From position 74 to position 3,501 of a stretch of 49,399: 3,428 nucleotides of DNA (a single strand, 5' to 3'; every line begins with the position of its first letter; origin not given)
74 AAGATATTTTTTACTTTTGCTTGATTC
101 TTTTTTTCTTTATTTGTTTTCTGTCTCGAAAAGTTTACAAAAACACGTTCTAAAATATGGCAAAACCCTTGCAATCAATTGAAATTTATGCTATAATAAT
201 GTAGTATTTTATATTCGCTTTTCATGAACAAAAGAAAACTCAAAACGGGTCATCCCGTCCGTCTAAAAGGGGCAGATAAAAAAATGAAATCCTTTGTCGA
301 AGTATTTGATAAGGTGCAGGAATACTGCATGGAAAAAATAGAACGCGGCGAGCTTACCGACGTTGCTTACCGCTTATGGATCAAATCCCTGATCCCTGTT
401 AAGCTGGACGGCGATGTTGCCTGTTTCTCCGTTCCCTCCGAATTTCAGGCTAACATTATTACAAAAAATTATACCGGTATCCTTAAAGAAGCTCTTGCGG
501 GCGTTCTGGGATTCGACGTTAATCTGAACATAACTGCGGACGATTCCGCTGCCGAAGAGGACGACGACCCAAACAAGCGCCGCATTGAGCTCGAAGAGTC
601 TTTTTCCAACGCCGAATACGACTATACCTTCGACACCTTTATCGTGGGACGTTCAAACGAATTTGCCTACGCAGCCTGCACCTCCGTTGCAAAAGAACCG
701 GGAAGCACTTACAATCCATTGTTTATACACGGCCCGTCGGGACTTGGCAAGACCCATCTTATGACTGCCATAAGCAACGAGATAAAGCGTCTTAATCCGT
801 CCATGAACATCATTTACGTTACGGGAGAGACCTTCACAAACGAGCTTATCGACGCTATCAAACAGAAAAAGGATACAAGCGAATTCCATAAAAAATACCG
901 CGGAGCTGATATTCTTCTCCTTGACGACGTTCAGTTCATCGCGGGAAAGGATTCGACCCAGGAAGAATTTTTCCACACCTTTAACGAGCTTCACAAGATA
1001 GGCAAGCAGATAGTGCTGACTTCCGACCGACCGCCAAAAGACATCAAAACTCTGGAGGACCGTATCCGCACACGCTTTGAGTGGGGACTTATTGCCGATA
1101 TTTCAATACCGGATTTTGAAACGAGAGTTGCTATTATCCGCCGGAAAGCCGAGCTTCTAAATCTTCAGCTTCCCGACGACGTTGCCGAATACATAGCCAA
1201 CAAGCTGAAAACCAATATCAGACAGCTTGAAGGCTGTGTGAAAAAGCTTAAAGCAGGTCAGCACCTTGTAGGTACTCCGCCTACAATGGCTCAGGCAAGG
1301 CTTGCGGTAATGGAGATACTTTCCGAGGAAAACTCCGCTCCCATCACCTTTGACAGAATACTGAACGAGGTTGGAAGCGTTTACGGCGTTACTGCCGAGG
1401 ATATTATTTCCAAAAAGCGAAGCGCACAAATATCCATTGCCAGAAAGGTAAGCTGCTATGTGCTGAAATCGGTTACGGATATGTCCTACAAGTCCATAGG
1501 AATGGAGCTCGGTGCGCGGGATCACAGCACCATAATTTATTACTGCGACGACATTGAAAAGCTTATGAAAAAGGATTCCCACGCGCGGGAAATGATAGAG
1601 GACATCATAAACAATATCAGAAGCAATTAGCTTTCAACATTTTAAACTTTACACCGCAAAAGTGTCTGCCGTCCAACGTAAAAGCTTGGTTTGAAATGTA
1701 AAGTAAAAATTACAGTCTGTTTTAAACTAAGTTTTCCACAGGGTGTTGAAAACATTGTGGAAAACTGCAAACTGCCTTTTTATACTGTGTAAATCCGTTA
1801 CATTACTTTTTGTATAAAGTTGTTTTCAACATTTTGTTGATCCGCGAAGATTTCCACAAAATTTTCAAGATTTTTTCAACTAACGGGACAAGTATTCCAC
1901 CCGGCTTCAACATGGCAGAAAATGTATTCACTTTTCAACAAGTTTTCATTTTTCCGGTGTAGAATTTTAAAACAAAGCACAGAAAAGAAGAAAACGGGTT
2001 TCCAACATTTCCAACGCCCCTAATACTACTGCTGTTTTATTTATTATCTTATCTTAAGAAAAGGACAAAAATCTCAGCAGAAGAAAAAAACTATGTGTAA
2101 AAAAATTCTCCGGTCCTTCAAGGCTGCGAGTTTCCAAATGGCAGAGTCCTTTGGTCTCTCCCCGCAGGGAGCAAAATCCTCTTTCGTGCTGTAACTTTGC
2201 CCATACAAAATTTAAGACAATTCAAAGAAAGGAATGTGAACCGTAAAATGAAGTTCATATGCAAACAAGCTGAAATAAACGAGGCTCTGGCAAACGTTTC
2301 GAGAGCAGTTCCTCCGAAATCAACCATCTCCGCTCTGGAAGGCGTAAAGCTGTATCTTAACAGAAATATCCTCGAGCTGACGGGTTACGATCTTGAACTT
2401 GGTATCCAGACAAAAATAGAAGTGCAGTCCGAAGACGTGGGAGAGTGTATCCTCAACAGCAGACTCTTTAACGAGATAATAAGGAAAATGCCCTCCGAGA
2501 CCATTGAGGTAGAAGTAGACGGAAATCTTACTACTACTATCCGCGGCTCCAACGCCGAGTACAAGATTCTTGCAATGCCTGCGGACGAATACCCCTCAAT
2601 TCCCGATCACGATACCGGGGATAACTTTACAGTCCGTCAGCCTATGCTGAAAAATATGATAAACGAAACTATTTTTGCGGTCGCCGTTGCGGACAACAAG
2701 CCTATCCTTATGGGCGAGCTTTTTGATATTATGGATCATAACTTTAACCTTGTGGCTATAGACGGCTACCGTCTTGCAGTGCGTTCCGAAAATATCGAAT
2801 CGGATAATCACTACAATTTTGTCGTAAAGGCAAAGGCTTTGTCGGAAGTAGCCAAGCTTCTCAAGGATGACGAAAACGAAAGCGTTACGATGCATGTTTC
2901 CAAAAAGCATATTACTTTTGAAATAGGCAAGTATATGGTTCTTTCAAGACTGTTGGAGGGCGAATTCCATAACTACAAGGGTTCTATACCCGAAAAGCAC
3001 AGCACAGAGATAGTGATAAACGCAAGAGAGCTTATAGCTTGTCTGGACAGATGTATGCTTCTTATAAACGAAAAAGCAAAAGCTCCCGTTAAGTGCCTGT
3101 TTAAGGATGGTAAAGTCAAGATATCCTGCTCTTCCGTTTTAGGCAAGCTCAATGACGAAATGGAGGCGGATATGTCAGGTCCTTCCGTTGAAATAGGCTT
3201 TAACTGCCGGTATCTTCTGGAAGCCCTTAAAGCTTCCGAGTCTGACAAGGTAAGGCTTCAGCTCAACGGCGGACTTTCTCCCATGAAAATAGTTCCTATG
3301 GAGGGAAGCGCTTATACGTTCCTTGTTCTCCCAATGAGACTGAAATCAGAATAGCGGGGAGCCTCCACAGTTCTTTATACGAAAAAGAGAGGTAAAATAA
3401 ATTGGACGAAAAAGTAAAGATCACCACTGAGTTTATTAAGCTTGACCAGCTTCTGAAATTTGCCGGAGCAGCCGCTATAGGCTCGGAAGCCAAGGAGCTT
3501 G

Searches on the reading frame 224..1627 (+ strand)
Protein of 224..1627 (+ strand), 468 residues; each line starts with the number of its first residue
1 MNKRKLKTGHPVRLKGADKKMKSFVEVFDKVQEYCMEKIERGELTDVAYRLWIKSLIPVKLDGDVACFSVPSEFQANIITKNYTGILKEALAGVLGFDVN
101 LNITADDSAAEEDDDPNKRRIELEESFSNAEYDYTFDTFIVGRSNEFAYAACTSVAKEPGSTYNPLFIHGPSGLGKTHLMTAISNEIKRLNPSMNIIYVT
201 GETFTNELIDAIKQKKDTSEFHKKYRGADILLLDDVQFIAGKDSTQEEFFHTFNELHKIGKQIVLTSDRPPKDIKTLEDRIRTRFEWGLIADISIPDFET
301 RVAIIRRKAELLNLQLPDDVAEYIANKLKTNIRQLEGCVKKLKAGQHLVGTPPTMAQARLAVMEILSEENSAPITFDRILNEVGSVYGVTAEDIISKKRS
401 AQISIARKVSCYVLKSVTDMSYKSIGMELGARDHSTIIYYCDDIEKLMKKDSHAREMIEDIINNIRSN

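Call 76: search_protein_families(library=pfam, proteins=[window:224-1627:+], max_evalue=0.00001)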
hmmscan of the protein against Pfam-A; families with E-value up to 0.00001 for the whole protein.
window:224-1627:+ (468 aa): 6 families
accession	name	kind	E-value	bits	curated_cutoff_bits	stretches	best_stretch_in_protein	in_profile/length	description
PF00308.24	Bac_DnaA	-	1.2e-68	230.9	23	1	133-291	4-161/162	Bacterial DnaA ATPAse domain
PF08299.17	Bac_DnaA_C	-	2.6e-21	75.9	31.5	1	377-444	2-69/69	Bacterial dnaA protein helix-turn-helix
PF00004.35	AAA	-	5.8e-08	33.7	21.2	1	167-285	2-127/131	ATPase family associated with various cellular activities (AAA)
PF01695.23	IstB_IS21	-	1.9e-07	31.3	24.1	1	166-270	95-195/238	IstB-like ATP binding protein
PF11638.13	DnaA_N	-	2.3e-07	30.9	24.6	1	42-92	13-64/65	DnaA N-terminal domain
PF13173.12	AAA_14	-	8.5e-06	26.2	27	0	164-258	3-86/129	AAA domain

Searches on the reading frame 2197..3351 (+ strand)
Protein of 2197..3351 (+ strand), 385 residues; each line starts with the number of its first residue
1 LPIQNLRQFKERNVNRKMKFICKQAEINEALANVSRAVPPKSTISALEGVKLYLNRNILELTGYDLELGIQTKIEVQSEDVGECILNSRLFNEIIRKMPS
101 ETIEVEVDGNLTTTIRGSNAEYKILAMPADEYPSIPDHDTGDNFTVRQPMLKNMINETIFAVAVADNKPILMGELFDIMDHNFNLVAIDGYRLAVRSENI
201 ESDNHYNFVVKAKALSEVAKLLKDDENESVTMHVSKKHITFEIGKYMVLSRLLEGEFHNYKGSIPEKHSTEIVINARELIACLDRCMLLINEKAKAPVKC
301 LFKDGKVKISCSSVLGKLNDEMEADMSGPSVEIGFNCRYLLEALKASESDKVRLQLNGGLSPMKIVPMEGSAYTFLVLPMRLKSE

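Call 76: search_protein_families(library=pfam, proteins=[window:2197-3351:+], max_evalue=0.00001)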
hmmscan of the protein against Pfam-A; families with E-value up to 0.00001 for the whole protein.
window:2197-3351:+ (385 aa): 3 families
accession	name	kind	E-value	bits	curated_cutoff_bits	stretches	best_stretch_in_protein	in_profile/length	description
PF00712.24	DNA_pol3_beta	-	3.7e-32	111.4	24.4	1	18-136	1-120/120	DNA polymerase III beta subunit, N-terminal domain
PF02768.20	DNA_pol3_beta_3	-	7e-26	90.9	27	1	264-381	4-121/121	DNA polymerase III beta subunit, C-terminal domain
PF02767.21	DNA_pol3_beta_2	-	7.6e-24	84.7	27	1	146-257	2-114/116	DNA polymerase III beta subunit, central domain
